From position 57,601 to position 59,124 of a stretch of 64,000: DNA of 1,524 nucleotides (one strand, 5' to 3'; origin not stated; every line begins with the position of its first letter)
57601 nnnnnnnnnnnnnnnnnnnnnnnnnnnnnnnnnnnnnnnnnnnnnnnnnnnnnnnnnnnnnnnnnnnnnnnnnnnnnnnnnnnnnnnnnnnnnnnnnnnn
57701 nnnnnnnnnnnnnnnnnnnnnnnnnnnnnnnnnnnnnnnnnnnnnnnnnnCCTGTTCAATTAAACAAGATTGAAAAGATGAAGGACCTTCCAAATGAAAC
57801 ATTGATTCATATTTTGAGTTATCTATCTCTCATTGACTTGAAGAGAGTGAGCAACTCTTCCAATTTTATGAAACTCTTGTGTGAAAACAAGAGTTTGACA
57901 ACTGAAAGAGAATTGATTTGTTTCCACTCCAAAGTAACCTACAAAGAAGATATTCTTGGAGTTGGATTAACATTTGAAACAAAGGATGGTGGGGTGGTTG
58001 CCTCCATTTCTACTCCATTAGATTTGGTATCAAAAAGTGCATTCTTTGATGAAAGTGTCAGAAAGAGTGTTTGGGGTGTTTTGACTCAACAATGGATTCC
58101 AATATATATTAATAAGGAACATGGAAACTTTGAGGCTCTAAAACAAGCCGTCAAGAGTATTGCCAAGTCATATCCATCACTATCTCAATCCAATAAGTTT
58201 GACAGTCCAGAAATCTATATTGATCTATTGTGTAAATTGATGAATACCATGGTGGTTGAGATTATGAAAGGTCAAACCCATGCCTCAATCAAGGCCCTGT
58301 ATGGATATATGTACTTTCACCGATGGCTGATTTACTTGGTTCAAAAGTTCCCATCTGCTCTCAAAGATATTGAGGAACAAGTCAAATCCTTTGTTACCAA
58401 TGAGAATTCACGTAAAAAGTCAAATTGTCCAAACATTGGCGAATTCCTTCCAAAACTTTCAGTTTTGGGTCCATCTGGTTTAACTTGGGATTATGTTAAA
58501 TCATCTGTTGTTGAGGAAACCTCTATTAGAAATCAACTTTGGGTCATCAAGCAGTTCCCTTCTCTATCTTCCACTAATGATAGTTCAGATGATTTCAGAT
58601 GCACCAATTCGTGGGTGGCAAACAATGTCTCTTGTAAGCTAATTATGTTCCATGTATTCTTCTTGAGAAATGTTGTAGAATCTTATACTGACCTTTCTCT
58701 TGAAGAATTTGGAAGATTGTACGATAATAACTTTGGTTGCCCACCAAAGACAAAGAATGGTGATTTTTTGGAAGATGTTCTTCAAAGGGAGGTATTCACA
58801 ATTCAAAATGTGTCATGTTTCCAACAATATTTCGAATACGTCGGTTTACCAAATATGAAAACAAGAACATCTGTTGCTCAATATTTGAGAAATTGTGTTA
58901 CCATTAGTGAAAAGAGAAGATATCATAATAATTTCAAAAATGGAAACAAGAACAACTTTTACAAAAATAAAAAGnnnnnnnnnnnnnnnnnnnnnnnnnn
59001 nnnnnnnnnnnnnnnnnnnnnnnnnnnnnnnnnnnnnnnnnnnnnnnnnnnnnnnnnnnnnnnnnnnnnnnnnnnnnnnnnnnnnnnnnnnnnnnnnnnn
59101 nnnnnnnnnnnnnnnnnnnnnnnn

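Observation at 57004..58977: Ubiquitin-conjugating (UBC) core with HPN-to-HHH substitution fused to an F-box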

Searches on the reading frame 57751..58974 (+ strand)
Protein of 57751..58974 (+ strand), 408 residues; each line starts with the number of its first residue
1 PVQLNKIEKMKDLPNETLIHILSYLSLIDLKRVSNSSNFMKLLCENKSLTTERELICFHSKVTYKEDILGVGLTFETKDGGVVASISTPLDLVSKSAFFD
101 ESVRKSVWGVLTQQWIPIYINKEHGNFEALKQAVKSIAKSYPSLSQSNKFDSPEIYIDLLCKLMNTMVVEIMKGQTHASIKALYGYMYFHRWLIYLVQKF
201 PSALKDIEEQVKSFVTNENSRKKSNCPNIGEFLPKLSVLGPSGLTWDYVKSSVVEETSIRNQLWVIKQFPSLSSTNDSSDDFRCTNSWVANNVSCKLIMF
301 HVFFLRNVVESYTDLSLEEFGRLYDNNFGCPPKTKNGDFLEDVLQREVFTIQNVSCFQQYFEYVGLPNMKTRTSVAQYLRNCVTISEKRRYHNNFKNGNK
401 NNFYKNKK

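Call 5: find_homologous_proteins(query=window:57751-58974:+, max_evalue=0.001)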
Query window:57751-58974:+ (408 aa): 14 proteins with E <= 0.001 among 2316 candidates.
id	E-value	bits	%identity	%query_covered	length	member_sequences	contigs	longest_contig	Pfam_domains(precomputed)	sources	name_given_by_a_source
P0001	4.7e-147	508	58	94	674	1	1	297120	PF00646.39,PF00179.32,PF12937.13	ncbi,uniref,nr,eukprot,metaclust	ncbi:hypothetical protein NAEGRDRAFT_59412 [Naegleria gruberi]|uniref:Ubiquitin-conjugating enzyme f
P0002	4.6e-129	449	52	94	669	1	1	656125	PF00179.32,PF12937.13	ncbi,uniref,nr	ncbi:hypothetical protein C9374_004141 [Naegleria lovaniensis]|uniref:UBC core domain-containing pro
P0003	2.8e-121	423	49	95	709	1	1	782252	PF00179.32,PF12937.13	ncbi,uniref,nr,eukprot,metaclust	ncbi:hypothetical protein NAEGRDRAFT_65426 [Naegleria gruberi]|uniref:Ubiquitin-conjugating enzyme f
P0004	1.1e-116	408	52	87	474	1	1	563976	PF00646.39,PF12937.13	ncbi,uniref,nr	ncbi:hypothetical protein FDP41_009268 [Naegleria fowleri]|uniref:F-box domain-containing protein n=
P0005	1.7e-108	381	71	57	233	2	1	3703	-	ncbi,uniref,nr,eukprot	ncbi:hypothetical protein NAEGRDRAFT_76881 [Naegleria gruberi]|uniref:Uncharacterized protein n=1 Ta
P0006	1.6e-102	361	45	91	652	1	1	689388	PF00646.39,PF00179.32,PF12937.13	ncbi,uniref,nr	ncbi:hypothetical protein C9374_002810 [Naegleria lovaniensis]|uniref:Uncharacterized protein n=1 Ta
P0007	1.2e-90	322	44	96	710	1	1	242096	PF00646.39,PF00179.32,PF12937.13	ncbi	ncbi:hypothetical protein ABK040_016262 [Willaertia magna]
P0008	6.6e-81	290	46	74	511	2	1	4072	PF00179.32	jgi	-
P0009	4.1e-68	248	35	97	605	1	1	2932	-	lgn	-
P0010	1.8e-64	236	36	96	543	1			PF00179.32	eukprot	eukprot:gene3166-5482_t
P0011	2.1e-59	219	37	94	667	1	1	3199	PF00179.32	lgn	-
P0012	7.1e-53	198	38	77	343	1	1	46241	-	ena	-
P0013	2.9e-43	166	35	79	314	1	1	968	-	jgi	-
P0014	3.7e-10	57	26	65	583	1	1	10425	PF00179.32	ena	-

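Call 13: search_solved_structures(query=A2, max_evalue=10, show_alignments=2)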
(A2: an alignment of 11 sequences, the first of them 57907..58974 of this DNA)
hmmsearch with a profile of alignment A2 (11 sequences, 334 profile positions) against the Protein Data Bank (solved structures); distinct sequences matched with E-value up to 10: 0.

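Call 22: search_protein_representatives(alignment_id=A2)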
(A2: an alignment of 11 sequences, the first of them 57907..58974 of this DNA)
Query: 11 sequences, 334 profile positions. Proteins with E-value up to 0.001 (for the whole library): 2590; up to 1e-10: 1860; up to 1e-30: 911. The best 150 are listed.
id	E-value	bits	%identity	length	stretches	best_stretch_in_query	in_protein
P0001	6.5e-144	495.5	-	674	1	2-334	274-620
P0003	3.1e-139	480.1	-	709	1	2-334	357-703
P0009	1.1e-131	455.3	-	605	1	2-333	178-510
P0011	9.7e-128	442.4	-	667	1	3-334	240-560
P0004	2.1e-127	441.3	-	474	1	2-304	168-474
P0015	3.5e-127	440.5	-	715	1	2-334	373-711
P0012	1.4e-123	428.7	-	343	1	2-334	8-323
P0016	1.3e-120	418.9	-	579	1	2-334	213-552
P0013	7.5e-116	403.3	-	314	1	18-334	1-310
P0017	3.9e-114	397.6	-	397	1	1-334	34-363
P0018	6.9e-110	383.7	-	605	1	2-333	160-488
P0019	1.4e-109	382.6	-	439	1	2-333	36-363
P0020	5.7e-109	380.7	-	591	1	2-334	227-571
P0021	8.3e-106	370.3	-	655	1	2-334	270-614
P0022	4.8e-105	367.7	-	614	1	2-334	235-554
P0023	1.2e-104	366.5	-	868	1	2-334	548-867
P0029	5.9e-100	351.0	-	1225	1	4-334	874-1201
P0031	1.3e-98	346.6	-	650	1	2-334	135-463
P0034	1.5e-97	343.2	-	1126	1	2-334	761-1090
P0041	1.8e-95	336.3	-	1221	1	2-334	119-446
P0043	8.1e-95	334.1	-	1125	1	2-334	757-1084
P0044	3.8e-94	331.9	-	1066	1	3-334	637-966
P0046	2.0e-93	329.5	-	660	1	2-334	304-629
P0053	7.0e-91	321.2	-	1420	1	2-334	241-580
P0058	5.8e-89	314.9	-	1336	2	2-334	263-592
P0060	8.5e-88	311.1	-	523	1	3-328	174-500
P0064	1.8e-86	306.7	-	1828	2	2-225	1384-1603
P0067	4.2e-85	302.2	-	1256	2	2-240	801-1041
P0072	2.8e-83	296.2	-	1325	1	2-334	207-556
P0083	3.5e-79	282.7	-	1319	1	2-334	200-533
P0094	3.7e-77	276.1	-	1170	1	3-334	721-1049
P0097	1.9e-76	273.8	-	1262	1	2-334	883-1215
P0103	1.5e-75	270.8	-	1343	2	2-226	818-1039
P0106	6.1e-75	268.8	-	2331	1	3-333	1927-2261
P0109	1.3e-74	267.7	-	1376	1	2-334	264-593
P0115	5.3e-74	265.7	-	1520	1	2-334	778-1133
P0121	6.8e-73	262.1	-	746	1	2-334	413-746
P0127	5.9e-72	259.0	-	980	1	3-334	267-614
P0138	1.6e-70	254.3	-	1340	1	2-334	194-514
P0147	2.0e-69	250.7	-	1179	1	5-334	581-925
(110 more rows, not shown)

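Call 28: list_cluster_members(proteins=[P0015, P0016, P0018, P0021, P0023, P0029, P0034, P0041, P0053, P0064])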
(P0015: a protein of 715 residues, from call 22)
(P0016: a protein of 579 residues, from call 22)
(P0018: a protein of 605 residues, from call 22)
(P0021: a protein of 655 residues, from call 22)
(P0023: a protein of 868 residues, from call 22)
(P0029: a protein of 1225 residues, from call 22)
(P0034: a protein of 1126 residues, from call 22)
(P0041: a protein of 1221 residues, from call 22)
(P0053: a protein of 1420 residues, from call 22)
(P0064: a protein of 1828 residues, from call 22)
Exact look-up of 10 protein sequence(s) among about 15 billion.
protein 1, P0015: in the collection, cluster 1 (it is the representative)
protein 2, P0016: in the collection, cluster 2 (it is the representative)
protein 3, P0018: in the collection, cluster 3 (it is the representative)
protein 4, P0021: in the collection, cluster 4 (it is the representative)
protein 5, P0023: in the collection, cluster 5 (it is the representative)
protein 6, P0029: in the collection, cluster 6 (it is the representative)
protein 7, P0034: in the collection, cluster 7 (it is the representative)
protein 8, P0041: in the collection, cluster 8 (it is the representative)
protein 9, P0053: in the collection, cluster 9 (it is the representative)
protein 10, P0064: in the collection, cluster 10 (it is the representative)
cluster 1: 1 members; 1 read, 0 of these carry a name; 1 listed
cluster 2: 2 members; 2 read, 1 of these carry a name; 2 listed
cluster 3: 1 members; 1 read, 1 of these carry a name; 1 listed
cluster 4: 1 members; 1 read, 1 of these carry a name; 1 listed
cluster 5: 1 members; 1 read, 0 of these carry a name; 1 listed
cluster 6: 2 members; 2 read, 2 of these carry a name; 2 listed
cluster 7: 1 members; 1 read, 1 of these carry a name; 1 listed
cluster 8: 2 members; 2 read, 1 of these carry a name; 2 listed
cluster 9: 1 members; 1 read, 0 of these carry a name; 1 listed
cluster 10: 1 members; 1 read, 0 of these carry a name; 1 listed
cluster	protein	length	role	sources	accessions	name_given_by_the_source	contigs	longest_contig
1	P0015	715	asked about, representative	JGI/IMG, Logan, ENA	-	-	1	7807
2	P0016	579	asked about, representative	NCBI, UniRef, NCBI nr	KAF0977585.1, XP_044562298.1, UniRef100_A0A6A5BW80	hypothetical protein FDP41_003577 [Naegleria fowleri] | UBC core domain-containing protein n=1 Tax=Naegleria fowleri TaxID=5763 ... | uncharacterized protein FDP41_003577 [Naegleria fowleri]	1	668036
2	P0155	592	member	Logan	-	-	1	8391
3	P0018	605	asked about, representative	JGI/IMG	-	hypothetical protein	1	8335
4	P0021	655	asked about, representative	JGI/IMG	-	ubiquitin-protein ligase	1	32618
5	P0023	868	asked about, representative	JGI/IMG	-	-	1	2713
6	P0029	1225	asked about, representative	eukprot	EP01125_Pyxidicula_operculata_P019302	TRINITY_DN698_c1_g3_i2.p1 TRINITY_DN698_c1_g3~~TRINITY_DN698_c1_g3_i2.p1 ORF ...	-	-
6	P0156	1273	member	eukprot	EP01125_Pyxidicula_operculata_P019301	TRINITY_DN698_c1_g3_i1.p1 TRINITY_DN698_c1_g3~~TRINITY_DN698_c1_g3_i1.p1 ORF ...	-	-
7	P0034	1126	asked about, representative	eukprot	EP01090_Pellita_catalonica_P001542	TRINITY_DN11301_c0_g1_i2.p1 TRINITY_DN11301_c0_g1~~TRINITY_DN11301_c0_g1_i2.p1 ORF ...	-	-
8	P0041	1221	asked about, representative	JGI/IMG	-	-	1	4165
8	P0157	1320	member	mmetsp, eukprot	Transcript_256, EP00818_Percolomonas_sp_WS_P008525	Transcript_256/g.845 ORF Transcript_256/g.845 Transcript_256/m.845 type:complete len:1321 ... | CAMPEP_0117441910 /NCGR_PEP_ID=MMETSP0759-20121206/3877_1 /TAXON_ID=63605 ...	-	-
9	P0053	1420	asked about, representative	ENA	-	-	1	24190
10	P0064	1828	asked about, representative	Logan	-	-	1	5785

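Call 29: predict_structure(alignment_id=A2)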
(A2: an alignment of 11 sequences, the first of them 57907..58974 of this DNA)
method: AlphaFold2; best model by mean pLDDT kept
length: 356 residues; sequences in the alignment: 11
mean_pLDDT: 88.4   pTM: 0.87
mean pLDDT of the five models: 88.4, 87.9, 87.0, 86.6, 86.3
residues with pLDDT >= 90: 242; 70-90: 92; 50-70: 8; < 50: 14
segments of 3 or more residues with pLDDT < 50: 343-356
pLDDT, mean of each block of 10 residues (from residue 1): 73 93 88 90 94 90 95 95 93 79 93 91 84 95 95 94 91 83 89 92 94 93 88 96 94 90 90 86 88 94 96 92 96 88 44 35
secondary structure, 60 per line:
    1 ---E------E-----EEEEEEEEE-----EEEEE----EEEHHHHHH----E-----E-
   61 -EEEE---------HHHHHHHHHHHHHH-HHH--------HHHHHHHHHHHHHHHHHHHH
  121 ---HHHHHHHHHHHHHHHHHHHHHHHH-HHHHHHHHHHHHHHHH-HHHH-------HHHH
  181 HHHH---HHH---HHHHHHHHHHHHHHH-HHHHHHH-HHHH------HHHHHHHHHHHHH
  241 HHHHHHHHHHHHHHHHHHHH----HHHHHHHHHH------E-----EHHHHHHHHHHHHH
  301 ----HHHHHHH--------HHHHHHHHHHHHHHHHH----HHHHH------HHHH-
elements in order: E17-25 E31-35 E40-42 H43-48 E62-65 H75-88 H101-120 H124-147 H149-164 H166-169 H177-184 H194-208 H210-216 H218-221 H228-260 H265-274 H288-300 H305-311 H320-336 H341-345 H352-355

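Call 43: search_solved_structures(query=A4, max_evalue=10, show_alignments=2)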
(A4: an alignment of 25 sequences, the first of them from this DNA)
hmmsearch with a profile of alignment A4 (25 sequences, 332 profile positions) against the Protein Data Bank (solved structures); distinct sequences matched with E-value up to 10: 0.

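Call 44: find_homologous_proteins(query=A4, max_evalue=0.00001)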
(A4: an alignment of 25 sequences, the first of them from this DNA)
Query A4 (25 sequences) (343 aa, profile of the alignment): 26 proteins with E <= 0.00001 among 4655 candidates.
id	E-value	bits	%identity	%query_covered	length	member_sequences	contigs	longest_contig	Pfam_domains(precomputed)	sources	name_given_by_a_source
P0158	6.8e-127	441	36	99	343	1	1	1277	-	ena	-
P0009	6.0e-112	392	39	94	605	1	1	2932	-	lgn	-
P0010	4.3e-111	389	37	99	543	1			PF00179.32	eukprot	eukprot:gene3166-5482_t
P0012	2.5e-101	357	38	92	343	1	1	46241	-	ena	-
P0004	5.9e-101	356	54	90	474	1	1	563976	PF00646.39,PF12937.13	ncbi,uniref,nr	ncbi:hypothetical protein FDP41_009268 [Naegleria fowleri]|uniref:F-box domain-containing protein n=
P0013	1.2e-98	348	36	94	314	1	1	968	-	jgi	-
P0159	4.0e-90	320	30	99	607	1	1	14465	PF00179.32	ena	-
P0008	2.7e-80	288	50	75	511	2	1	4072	PF00179.32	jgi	-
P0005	3.5e-76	275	72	68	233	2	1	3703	-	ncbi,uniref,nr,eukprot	ncbi:hypothetical protein NAEGRDRAFT_76881 [Naegleria gruberi]|uniref:Uncharacterized protein n=1 Ta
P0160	4.5e-74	268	41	45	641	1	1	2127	-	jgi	-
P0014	9.9e-74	267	26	74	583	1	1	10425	PF00179.32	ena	-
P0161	2.5e-56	209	25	99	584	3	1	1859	PF00179.32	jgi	-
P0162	1.4e-54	204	26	99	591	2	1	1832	PF00179.32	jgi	-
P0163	2.4e-53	200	25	74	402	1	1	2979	-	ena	-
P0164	3.3e-53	199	24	99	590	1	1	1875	PF00179.32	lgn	-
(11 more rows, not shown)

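Call 45: list_cluster_members(proteins=[P0031, P0043, P0044, P0046, P0058, P0060, P0067, P0072, P0106, P0010])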
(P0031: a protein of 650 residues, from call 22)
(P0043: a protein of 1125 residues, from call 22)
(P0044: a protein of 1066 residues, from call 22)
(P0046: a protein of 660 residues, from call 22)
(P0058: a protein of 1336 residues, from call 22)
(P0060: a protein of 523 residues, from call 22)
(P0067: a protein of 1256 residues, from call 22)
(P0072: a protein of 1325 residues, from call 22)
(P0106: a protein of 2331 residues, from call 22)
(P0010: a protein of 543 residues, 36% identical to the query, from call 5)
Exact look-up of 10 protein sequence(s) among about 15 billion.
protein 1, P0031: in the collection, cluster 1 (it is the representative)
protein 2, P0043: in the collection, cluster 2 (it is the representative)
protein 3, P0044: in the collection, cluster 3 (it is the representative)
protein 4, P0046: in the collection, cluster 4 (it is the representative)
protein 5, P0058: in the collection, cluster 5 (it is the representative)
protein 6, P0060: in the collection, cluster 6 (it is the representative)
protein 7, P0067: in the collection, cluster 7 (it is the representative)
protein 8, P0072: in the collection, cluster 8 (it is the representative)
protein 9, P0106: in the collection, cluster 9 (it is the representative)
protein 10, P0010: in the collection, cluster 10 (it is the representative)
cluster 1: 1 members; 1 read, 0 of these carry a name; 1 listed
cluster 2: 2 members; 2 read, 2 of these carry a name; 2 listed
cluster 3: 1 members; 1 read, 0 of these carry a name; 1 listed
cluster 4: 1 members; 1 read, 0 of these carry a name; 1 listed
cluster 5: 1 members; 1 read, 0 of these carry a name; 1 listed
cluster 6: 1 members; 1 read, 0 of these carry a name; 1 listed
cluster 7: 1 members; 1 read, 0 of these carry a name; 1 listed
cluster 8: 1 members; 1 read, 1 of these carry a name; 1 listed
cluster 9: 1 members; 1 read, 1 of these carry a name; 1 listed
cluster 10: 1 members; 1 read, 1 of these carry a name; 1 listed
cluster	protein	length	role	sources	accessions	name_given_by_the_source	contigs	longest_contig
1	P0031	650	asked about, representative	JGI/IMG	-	-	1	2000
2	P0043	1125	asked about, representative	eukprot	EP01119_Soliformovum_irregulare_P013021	TRINITY_DN3432_c0_g1_i1.p1 TRINITY_DN3432_c0_g1~~TRINITY_DN3432_c0_g1_i1.p1 ORF ...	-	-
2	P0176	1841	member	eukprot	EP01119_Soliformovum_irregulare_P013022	TRINITY_DN3432_c0_g1_i3.p1 TRINITY_DN3432_c0_g1~~TRINITY_DN3432_c0_g1_i3.p1 ORF ...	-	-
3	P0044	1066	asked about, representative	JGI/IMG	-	-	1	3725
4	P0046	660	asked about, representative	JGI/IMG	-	-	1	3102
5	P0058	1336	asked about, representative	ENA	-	-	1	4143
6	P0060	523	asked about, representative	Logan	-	-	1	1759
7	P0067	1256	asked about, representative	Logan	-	-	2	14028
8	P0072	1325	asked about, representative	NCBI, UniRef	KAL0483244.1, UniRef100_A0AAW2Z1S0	ubiquitin conjugating enzyme E2 [Acrasis kona] | Ubiquitin conjugating enzyme E2 n=1 Tax=Acrasis kona TaxID=1008807 RepID=A0AAW2Z1S0_9EUKA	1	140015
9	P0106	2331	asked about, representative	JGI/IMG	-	ubiquitin-protein ligase/uncharacterized membrane protein YgcG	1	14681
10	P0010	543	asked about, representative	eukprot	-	gene3166-5482_t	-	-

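Call 50: fold_search(model_id=the predicted structure, library=pdb)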
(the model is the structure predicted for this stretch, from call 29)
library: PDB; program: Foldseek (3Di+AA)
matches with E <= 10: 208; with E <= 0.001: 0
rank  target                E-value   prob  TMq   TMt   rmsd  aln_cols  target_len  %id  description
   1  5dn7                  4.1e-01  0.13  0.14  0.18  19.3       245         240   15  Crescerin uses a TOG domain array to regulate microtubules in the primary cilium (released 2015-09-23)
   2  5gtm_A                5.3e-01  0.07  0.13  0.10  26.8       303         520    8  Modified human MxA, nucleotide-free form (released 2017-05-31)
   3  6h2x                  9.2e-01  0.04  0.12  0.12  45.3       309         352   11  MukB coiled-coil elbow from E. coli (released 2019-03-06)
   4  4iwo                  1.3e+00  0.02  0.10  0.06  31.2       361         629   14  Crystal structure and mechanism of activation of TBK1 (released 2013-03-13)
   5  7p3r_A                1.4e+00  0.06  0.13  0.14  42.7       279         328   15  Helical structure of the toxin MakA from Vibrio cholera (released 2022-02-23)
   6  7wgu_A                1.5e+00  0.04  0.14  0.14  26.8       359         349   10  Crystal structure of metal-binding protein EfeO from Escherichia coli (released 2022-12-14)
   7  5gtm_B                1.5e+00  0.03  0.11  0.09  27.2       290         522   11  Modified human MxA, nucleotide-free form (released 2017-05-31)
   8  3pko_B                1.6e+00  0.04  0.13  0.14  21.9       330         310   12  Crystal structure of geranylgeranyl pyrophosphate synthase from lactobacillus brevis atcc 367 complexed with citrate (released 2010-11-24)
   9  6sii                  1.8e+00  0.07  0.18  0.19  21.5       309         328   12  T. brucei FPPS in complex with 1-((1H-indol-3-yl)methyl)-N-(3-chlorobenzyl)piperidin-4-amine (released 2020-08-26)
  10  6u88_A                2.0e+00  0.02  0.11  0.08  23.9       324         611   10  CBD-bound full-length rat TRPV2 in nanodiscs, state 2 (released 2019-10-16)
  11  9ca3_A                2.1e+00  0.09  0.19  0.25  17.7       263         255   10  Crystal structure of MarE C280S in complex with cyanide bound heme and its native substrate, beta-methyl-L-tryptophan (released 2025-04-02)
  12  6xr1                  2.2e+00  0.07  0.18  0.14  20.1       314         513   10  Computationally designed right-handed alpha/alpha single-chain toroid with 9 repeats (released 2021-07-14)
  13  6pam_E                2.2e+00  0.06  0.17  0.11  24.3       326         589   10  Structure of a bacterial Atm1-family ABC transporter with MgADP bound (released 2020-06-24)
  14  4uos                  2.3e+00  0.05  0.13  0.19  17.6       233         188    9  Thermodynamic hyperstability in parametrically designed helical bundles (released 2014-11-05)
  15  7xj0_A                2.3e+00  0.03  0.12  0.08  23.8       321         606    8  Structure of human TRPV3 in complex with Trpvicin (released 2022-11-09)
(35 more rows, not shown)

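Call 51: search_protein_families(library=pfam, alignment_id=A4, max_evalue=10)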
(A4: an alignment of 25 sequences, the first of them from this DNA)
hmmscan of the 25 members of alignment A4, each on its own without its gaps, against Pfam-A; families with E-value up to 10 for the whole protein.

A. member 1, seq(343 aa): 1 family
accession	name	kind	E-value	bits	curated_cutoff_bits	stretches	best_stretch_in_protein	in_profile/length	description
PF07083.16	DUF1351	-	0.0024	18.1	27.8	1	76-186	14-122/210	Protein of unknown function (DUF1351)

B. families by the number of members that match (of 25 scanned): 14 families
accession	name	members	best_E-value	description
PF07083.16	DUF1351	1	0.0024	Protein of unknown function (DUF1351)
PF20053.4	WC-rich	1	0.018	Wolframin cysteine-rich domain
PF21884.2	ZUO1-like_ZHD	1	0.043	Zuotin-like, zuotin homology domain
PF11905.13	DUF3425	1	0.071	Domain of unknown function (DUF3425)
PF13972.11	TetR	1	0.072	Bacterial transcriptional repressor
PF20600.3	ExoX-like_C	1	0.08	Exodeoxyribonuclease X-like C-terminal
PF10049.14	DUF2283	1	0.093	Protein of unknown function (DUF2283)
PF24360.1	DUF7516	1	0.097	Domain of unknown function (DUF7516)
PF14322.12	SusD-like_3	1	0.097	Starch-binding associating with outer membrane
PF22254.1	TFA2_E-tether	1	0.11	Tfa2 E-tether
PF08671.16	SinI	1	0.11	Anti-repressor SinI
PF01031.25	Dynamin_M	1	0.13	Dynamin central region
PF04448.17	DUF551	1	0.14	Protein of unknown function (DUF551)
PF20321.3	DUF6616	1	0.21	Family of unknown function (DUF6616)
